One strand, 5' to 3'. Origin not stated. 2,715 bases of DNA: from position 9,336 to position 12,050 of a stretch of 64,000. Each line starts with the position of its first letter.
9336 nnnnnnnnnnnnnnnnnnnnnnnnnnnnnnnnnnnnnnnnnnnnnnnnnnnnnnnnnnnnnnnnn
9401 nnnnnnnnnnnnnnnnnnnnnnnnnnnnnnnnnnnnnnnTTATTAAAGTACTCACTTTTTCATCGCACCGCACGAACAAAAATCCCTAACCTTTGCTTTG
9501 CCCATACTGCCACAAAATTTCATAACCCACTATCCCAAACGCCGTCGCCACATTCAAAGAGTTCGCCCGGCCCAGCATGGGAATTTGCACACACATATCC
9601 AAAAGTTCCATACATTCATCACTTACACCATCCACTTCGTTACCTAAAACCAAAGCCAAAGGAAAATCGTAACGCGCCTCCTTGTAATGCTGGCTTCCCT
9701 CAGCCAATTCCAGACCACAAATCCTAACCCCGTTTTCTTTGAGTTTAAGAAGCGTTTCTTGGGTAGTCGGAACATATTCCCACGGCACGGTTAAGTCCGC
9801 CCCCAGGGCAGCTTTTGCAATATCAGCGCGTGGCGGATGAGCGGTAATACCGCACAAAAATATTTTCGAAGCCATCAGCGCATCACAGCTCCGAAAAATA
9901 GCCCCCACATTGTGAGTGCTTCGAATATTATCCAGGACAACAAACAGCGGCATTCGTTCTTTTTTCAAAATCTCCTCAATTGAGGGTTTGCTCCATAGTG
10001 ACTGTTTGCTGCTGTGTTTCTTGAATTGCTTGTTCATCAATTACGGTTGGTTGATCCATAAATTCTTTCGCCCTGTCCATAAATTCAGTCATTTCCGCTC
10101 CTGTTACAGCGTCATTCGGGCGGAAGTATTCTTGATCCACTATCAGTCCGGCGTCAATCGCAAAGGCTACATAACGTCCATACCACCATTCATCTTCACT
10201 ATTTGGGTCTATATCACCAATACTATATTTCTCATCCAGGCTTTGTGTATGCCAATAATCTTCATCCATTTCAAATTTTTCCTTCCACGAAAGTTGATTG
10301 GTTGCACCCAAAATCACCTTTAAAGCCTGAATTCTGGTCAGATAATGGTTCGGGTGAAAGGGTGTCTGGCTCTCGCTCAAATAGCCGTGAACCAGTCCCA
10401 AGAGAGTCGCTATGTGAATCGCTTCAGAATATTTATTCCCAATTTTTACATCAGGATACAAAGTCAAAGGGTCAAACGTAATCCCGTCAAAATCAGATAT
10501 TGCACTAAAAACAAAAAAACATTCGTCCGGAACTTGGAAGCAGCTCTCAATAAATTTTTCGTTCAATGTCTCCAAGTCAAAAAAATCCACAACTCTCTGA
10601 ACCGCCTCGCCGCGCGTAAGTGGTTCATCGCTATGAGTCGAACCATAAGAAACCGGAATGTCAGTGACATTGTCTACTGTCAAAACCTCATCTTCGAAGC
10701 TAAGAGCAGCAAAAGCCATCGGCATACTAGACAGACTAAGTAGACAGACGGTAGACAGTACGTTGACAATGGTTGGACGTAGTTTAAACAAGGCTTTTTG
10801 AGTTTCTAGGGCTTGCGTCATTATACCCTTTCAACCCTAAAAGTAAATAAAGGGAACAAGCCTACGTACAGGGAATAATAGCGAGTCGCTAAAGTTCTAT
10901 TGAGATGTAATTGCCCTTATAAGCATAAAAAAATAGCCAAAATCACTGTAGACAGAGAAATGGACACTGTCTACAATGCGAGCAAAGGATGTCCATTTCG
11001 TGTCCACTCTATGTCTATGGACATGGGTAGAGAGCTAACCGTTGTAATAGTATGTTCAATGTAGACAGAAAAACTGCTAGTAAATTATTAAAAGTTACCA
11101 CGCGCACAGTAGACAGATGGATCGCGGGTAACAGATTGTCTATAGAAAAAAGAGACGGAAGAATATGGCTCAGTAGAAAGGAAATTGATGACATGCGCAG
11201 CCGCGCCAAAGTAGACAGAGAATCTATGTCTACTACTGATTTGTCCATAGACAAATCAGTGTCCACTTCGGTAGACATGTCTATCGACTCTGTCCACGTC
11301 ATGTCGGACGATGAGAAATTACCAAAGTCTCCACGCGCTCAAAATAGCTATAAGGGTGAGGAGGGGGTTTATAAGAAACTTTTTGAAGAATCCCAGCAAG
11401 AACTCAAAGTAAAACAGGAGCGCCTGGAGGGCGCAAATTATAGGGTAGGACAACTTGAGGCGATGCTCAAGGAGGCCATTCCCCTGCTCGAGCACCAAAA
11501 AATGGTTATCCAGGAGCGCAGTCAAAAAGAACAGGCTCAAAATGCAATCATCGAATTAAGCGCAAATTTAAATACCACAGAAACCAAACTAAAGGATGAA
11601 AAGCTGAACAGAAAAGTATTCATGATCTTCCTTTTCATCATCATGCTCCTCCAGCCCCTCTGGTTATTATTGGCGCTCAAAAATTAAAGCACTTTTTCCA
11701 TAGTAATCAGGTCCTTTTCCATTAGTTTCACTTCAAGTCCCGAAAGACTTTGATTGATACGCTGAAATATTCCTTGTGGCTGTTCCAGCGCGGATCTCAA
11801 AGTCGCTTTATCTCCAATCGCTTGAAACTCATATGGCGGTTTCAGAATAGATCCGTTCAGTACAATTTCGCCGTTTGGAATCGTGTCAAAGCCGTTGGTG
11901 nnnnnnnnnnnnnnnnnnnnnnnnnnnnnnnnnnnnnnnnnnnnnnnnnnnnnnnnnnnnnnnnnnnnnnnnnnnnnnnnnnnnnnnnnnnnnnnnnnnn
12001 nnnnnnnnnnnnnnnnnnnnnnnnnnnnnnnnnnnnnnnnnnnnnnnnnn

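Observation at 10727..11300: Iteron-like array of about 20 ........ / TGTCYAY motifs across a divergent promoter region and into both coding regions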

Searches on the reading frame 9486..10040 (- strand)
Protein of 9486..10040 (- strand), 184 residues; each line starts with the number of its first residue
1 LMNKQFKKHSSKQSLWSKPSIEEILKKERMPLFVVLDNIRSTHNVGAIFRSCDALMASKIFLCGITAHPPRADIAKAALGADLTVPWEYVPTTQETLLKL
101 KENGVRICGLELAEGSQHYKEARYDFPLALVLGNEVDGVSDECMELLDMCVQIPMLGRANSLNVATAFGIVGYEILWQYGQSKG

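Call 6: search_protein_families(library=pfam, proteins=[window:9486-10040:-], max_evalue=0.01)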
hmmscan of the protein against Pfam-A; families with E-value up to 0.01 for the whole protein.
window:9486-10040:- (184 aa): 1 family
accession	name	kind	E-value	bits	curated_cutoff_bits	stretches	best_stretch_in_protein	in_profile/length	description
PF00588.24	SpoU_methylase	-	2e-36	125.6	29.7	1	32-173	2-142/142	SpoU rRNA Methylase family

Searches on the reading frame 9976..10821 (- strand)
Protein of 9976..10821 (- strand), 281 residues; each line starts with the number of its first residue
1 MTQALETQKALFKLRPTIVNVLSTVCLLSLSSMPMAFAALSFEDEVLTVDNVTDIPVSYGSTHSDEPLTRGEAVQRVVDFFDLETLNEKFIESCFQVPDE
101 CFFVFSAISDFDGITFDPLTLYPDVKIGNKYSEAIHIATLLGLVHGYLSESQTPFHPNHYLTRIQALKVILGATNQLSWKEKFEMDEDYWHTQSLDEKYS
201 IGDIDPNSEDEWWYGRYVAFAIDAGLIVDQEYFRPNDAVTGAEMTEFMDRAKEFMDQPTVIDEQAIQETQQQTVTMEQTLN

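Call 6: search_protein_families(library=pfam, proteins=[window:9976-10821:-], max_evalue=0.01)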
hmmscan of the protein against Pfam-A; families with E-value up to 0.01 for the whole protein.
window:9976-10821:- (281 aa): 1 family
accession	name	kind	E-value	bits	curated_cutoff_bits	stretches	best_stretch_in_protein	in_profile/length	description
PF00395.25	SLH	-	2.6e-11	43.8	20.8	1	211-244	9-43/44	S-layer homology domain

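Call 47: search_protein_families(library=ncbifam, proteins=[window:9976-10821:-], max_evalue=0.01)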
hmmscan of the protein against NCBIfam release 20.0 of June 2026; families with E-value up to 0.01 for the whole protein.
window:9976-10821:- (281 aa): 0 families

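Call 67: search_protein_families(library=padloc, proteins=[window:9976-10821:-], max_evalue=0.01)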
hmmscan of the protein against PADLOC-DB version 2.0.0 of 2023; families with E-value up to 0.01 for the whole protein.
window:9976-10821:- (281 aa): 0 families

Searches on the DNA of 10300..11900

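Call 46: search_rna_families(source=window, start=10300, end=11900, threshold=evalue, max_evalue=1)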
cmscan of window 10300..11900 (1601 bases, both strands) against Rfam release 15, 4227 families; matches with E-value up to 1: 0.
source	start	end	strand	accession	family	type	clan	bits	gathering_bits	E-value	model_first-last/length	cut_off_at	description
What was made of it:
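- There is no Rfam match (call 46).
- Tried and rejected: Rfam gave no hit (call 46).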
